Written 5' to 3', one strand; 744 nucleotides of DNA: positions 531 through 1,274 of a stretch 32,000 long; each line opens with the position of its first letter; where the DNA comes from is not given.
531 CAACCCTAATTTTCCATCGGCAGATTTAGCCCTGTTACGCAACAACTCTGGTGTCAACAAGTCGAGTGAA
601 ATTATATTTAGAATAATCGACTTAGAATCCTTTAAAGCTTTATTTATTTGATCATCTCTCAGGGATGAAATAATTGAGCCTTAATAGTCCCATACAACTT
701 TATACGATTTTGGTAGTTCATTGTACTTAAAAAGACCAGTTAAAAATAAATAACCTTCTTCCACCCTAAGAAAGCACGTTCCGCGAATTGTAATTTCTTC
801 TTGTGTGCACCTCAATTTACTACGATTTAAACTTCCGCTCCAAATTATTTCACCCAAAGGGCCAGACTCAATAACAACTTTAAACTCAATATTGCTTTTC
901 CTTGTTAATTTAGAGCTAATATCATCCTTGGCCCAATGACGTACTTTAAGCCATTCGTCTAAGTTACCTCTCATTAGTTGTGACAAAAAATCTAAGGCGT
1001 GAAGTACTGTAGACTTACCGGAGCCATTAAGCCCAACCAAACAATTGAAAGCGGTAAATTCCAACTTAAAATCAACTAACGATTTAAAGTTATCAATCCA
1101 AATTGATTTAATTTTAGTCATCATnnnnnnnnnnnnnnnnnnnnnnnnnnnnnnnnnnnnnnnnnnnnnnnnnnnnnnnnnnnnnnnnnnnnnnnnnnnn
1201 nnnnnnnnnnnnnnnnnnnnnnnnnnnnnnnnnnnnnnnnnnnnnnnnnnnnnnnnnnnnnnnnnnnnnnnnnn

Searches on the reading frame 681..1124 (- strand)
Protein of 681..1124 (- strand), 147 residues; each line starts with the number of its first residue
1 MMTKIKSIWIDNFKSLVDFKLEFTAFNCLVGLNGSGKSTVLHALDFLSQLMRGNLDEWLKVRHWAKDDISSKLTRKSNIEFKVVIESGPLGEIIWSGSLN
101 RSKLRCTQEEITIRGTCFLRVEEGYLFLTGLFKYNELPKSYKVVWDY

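Call 3: search_protein_families(library=pfam, proteins=[window:681-1124:-])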
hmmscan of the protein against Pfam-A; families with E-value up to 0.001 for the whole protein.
window:681-1124:- (147 aa): 5 families
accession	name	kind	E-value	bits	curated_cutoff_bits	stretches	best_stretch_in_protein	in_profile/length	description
PF13175.12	AAA_15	-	2.2e-13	51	32.1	1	4-86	2-82/374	AAA ATPase domain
PF02463.25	SMC_N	-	6.1e-09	36.1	40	1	5-47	2-47/220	RecF/RecN/SMC N terminal domain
PF13476.12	AAA_23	-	2.4e-08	35.3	27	1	9-110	3-107/201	AAA domain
PF13304.12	AAA_21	-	6e-08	33.5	27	1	26-77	1-38/304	AAA domain, putative AbiEii toxin, Type IV TA system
PF00005.33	ABC_tran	-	0.00063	20.8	25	1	17-70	4-50/137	ABC transporter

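Call 4: search_protein_families(library=padloc, proteins=[window:681-1124:-])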
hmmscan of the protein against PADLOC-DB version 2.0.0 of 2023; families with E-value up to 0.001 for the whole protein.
window:681-1124:- (147 aa): 79 families (the best 25 are shown)
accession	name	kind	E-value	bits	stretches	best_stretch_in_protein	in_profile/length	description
PDLC04541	PDC-M25A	-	7.4e-48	161.5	1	4-130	1-126/380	-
PDLC02979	AriA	-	4.7e-15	54.3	1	4-85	2-84/373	-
PDLC04175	HEC-01A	-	1.7e-14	51.7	1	3-86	4-87/363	-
PDLC04135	mad3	-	2.9e-13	48.1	1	4-87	1-84/374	mads_3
PDLC04178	HEC-01A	-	8.2e-13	46.1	1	3-64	7-68/399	-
PDLC04392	PDC-M07A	-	9.1e-13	46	1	5-55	2-52/432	-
PDLC04176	HEC-01A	-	1e-12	46.1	1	4-86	2-87/371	-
PDLC04182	HEC-01A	-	1.1e-12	45.7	1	2-87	1-94/406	-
PDLC04184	HEC-01A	-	1.2e-12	45.6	1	1-60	1-57/464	-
PDLC04183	HEC-01A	-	1.7e-12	45.1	1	1-63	1-63/402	-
PDLC03878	NsnB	-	2.2e-12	45.4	1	5-86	2-88/345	-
PDLC04391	PDC-M07A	-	4.3e-12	43.7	1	5-54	2-51/412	-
PDLC04570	PDC-M31A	-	9.1e-12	42.8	1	5-57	2-54/395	-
PDLC02915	ATPase-Toprim_I-B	-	1.2e-11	42.1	1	4-54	2-52/623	-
PDLC04179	HEC-01A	-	1.5e-11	42.1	1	5-86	2-83/459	-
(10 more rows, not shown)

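Call 6: search_protein_families(library=ncbifam, proteins=[window:681-1124:-])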
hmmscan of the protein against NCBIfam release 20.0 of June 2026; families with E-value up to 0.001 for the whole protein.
window:681-1124:- (147 aa): 14 families
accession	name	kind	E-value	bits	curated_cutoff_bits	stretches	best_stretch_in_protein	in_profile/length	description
NF038234.1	retron_eff_Eco8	equivalog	1.2e-09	37.4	250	1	4-51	2-50/679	retron Eco8 family effector endonuclease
NF047739.1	antiphage_MADS3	equivalog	1.7e-08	34.1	420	1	5-62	2-60/427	methylation-associated defense system AAA family ATPase MAD3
TIGR00611.2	recf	equivalog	1.9e-08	33.8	172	1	5-50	1-47/339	DNA replication/repair protein RecF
NF003034.1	PRK03918.1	equivalog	6e-07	27.8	700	1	4-82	2-76/878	DNA double-strand break repair ATPase Rad50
NF041760.1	PtuA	equivalog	1e-06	28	500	1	4-87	51-136/524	retron Ec78 anti-phage system effector ATPase PtuA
NF041774.1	tung_ATPbind_TupC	equivalog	2.5e-06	26.7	400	1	19-67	21-71/319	tungstate ABC transporter ATP-binding protein TupC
NF045781.1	Spaf1101_AAA_ATP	equivalog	0.00026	19.6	475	1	16-47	334-366/836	Spaf_1101 family AAA-like ATPase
NF010068.0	PRK13548.1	equivalog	0.00039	19.6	261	1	17-53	24-60/261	heme ABC transporter ATP-binding protein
NF002572.0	PRK02224.1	equivalog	0.00039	18.8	1087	1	4-44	2-43/888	DNA double-strand break repair ATPase Rad50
TIGR04521.1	ECF_ATPase_2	equivalog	0.0004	19.5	330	1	17-56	24-63/279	energy-coupling factor transporter ATPase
NF040873.1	AztA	equivalog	0.00041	20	220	1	17-56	11-50/191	zinc ABC transporter ATP-binding protein AztA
TIGR04520.1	ECF_ATPase_1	equivalog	0.00052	19.5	315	1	17-54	21-58/269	energy-coupling factor transporter ATPase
TIGR03864.1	PQQ_ABC_ATP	hypoth_equivalog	0.00076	19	302.25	0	17-54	20-57/236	ABC transporter, ATP-binding subunit, PQQ-dependent alcohol dehydrogenase system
NF041034.1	Rad50_Sulf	equivalog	0.00089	17.2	1000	1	4-55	2-56/872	DNA double-strand break repair ATPase Rad50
